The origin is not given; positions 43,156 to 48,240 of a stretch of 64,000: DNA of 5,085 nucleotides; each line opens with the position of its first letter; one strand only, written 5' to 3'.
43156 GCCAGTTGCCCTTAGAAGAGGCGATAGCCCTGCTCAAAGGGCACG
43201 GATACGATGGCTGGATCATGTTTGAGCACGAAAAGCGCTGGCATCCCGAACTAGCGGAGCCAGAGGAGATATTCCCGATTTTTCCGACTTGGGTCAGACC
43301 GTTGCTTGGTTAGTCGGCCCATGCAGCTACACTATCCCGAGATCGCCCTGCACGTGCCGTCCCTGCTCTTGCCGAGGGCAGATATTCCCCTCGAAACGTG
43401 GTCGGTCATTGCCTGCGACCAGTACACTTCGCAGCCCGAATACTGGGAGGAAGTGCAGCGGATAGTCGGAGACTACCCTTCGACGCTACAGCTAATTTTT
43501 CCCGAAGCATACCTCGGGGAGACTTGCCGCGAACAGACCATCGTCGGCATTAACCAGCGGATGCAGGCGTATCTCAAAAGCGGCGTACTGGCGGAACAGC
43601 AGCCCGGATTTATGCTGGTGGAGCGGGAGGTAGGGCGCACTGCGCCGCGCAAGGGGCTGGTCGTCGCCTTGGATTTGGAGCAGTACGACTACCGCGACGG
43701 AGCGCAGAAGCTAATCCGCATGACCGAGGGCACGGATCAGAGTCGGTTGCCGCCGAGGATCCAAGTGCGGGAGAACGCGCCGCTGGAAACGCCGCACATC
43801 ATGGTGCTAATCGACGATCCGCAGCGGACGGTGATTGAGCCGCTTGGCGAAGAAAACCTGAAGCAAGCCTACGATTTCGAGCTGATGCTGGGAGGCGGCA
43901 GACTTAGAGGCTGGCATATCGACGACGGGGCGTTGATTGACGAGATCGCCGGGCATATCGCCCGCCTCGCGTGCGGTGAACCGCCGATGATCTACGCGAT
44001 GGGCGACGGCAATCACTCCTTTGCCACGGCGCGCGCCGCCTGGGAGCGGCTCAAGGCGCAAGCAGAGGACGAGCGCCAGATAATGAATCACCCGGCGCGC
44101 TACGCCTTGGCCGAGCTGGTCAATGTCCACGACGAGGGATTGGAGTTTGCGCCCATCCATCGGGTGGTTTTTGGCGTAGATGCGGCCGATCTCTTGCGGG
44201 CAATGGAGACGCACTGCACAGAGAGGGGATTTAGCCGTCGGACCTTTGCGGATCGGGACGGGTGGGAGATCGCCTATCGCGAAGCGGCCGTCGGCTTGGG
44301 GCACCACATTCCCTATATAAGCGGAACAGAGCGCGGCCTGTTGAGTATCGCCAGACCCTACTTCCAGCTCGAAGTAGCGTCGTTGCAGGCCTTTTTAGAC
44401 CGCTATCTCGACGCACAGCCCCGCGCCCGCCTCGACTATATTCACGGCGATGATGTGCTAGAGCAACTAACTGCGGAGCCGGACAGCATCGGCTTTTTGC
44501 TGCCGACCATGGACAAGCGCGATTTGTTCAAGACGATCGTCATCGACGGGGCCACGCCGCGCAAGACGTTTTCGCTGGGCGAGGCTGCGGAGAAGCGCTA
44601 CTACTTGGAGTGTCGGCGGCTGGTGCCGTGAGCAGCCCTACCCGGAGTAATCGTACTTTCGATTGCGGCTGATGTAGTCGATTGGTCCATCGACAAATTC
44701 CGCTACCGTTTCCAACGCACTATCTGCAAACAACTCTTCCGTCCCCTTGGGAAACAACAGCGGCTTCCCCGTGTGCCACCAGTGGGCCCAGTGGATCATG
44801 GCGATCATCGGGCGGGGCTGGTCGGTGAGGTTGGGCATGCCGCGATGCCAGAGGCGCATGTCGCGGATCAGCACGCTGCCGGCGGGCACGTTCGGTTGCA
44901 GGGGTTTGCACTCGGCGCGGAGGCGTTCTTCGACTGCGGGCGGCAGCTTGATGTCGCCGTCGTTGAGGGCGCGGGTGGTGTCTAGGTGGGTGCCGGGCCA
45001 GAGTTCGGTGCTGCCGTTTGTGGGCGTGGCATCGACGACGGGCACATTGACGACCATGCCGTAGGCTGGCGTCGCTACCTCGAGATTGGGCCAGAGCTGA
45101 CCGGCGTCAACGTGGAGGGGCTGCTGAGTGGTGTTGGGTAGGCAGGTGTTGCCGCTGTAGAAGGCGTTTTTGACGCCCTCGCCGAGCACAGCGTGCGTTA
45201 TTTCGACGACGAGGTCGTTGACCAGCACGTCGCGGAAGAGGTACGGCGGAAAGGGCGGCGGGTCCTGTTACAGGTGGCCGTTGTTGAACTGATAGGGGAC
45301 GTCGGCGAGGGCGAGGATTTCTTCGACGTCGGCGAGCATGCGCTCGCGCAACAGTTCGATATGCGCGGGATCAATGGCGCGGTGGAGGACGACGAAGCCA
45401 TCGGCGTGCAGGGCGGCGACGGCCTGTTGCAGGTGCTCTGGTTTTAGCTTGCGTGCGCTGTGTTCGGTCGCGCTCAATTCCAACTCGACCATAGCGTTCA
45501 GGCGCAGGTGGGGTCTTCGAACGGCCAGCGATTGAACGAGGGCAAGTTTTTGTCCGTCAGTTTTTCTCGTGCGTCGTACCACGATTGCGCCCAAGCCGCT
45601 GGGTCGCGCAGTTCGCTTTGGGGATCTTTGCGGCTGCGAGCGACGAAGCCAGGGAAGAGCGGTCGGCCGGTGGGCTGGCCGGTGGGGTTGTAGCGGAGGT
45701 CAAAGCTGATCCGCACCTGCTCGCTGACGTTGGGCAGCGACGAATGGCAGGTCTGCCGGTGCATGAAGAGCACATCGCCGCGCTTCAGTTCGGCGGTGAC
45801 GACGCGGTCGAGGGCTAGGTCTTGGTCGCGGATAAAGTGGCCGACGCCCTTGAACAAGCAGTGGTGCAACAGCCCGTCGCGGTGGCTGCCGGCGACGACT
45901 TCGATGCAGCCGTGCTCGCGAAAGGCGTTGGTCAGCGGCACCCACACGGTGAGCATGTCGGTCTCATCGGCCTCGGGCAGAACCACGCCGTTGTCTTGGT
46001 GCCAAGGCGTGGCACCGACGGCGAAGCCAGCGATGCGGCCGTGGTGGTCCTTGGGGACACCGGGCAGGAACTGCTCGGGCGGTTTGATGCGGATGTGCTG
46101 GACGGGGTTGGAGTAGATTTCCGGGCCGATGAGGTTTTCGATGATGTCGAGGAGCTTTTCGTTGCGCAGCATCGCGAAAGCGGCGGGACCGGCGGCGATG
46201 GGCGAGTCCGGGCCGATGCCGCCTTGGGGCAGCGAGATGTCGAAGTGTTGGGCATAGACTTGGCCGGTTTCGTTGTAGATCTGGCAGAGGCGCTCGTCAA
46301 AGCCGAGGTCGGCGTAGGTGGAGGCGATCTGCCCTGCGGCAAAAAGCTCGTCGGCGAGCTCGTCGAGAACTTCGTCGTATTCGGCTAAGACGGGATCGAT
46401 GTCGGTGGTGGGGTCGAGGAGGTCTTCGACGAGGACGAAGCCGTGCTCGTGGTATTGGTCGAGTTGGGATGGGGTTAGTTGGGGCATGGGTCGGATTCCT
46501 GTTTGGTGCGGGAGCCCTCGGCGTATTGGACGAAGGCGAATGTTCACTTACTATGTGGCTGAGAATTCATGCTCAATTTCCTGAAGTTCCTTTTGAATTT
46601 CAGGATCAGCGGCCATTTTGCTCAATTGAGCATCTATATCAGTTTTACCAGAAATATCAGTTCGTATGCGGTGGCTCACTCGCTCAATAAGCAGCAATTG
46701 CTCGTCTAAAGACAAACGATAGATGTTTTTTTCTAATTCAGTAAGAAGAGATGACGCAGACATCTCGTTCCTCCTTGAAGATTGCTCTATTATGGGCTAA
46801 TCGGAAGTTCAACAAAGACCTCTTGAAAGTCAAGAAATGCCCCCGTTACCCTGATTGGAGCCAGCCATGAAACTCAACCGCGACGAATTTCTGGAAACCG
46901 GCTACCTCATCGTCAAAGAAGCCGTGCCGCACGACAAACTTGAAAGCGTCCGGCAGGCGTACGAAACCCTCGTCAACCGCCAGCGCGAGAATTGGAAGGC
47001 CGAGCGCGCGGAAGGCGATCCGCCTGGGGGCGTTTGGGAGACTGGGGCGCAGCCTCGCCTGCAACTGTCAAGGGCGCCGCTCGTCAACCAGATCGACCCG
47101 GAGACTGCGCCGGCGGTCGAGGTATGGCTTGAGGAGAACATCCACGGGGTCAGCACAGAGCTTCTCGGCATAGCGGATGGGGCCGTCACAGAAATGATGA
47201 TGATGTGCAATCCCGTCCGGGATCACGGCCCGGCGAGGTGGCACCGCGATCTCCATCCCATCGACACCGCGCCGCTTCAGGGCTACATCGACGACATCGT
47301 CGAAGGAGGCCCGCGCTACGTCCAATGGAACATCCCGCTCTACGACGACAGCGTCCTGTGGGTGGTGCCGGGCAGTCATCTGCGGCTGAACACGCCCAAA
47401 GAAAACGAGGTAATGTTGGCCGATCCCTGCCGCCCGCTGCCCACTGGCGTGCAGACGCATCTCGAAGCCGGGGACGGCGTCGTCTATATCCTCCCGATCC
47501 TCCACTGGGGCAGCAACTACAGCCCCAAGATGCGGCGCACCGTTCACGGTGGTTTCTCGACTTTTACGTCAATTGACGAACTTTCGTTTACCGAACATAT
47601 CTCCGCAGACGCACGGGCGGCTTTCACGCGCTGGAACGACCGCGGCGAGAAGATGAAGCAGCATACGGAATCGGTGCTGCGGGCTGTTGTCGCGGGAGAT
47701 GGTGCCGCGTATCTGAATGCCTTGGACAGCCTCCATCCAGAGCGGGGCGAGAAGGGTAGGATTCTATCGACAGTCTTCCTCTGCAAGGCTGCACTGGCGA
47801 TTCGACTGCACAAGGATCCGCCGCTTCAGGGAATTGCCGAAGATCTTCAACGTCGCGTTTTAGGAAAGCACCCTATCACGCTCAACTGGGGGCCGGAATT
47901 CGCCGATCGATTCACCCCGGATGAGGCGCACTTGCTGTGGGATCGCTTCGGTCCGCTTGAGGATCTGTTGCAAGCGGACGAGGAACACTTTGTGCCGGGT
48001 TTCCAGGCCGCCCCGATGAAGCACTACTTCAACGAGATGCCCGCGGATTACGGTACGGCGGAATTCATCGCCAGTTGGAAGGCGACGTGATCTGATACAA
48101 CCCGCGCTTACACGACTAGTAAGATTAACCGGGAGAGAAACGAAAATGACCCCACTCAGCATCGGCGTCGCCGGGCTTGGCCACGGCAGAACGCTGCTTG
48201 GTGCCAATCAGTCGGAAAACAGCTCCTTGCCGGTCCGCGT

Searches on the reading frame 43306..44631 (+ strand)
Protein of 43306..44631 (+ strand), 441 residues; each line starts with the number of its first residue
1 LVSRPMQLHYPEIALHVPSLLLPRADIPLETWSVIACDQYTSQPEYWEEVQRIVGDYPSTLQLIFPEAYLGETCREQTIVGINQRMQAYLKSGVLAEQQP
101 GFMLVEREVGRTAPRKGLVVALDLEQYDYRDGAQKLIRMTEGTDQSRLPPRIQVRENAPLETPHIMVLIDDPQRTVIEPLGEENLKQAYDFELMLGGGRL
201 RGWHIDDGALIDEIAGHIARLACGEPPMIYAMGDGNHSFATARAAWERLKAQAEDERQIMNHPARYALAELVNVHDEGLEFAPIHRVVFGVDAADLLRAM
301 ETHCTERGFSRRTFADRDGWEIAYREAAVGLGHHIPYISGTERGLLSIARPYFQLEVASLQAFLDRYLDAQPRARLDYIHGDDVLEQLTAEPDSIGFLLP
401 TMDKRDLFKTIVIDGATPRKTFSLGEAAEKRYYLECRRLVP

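Call 22: search_protein_families(library=pfam, proteins=[window:43306-44631:+], max_evalue=0.00001)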
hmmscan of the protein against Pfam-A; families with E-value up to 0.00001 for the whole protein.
window:43306-44631:+ (441 aa): 1 family
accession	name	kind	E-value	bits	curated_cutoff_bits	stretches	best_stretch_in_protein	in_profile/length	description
PF06245.16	DUF1015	-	1.9e-62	211.5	25.8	1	28-316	8-285/325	Protein of unknown function (DUF1015)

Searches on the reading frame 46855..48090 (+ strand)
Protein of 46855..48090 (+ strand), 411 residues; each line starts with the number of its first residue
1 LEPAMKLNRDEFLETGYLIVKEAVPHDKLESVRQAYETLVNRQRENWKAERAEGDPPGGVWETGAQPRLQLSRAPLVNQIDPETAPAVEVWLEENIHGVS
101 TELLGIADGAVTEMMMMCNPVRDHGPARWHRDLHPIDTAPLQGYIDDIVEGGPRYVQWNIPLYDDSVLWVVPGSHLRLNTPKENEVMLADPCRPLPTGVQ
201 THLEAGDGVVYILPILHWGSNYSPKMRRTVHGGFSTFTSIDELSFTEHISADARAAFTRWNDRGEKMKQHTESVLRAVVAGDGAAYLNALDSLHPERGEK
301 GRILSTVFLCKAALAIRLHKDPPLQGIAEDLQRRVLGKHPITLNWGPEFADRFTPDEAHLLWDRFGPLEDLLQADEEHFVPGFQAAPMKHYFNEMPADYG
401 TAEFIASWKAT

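Call 22: search_protein_families(library=pfam, proteins=[window:46855-48090:+], max_evalue=0.00001)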
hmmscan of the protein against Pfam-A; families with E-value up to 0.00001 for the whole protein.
window:46855-48090:+ (411 aa): 1 family
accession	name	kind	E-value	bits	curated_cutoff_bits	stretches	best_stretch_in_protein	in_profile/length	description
PF05721.19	PhyH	-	6.9e-06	26.9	22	0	13-228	2-212/213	Phytanoyl-CoA dioxygenase (PhyH)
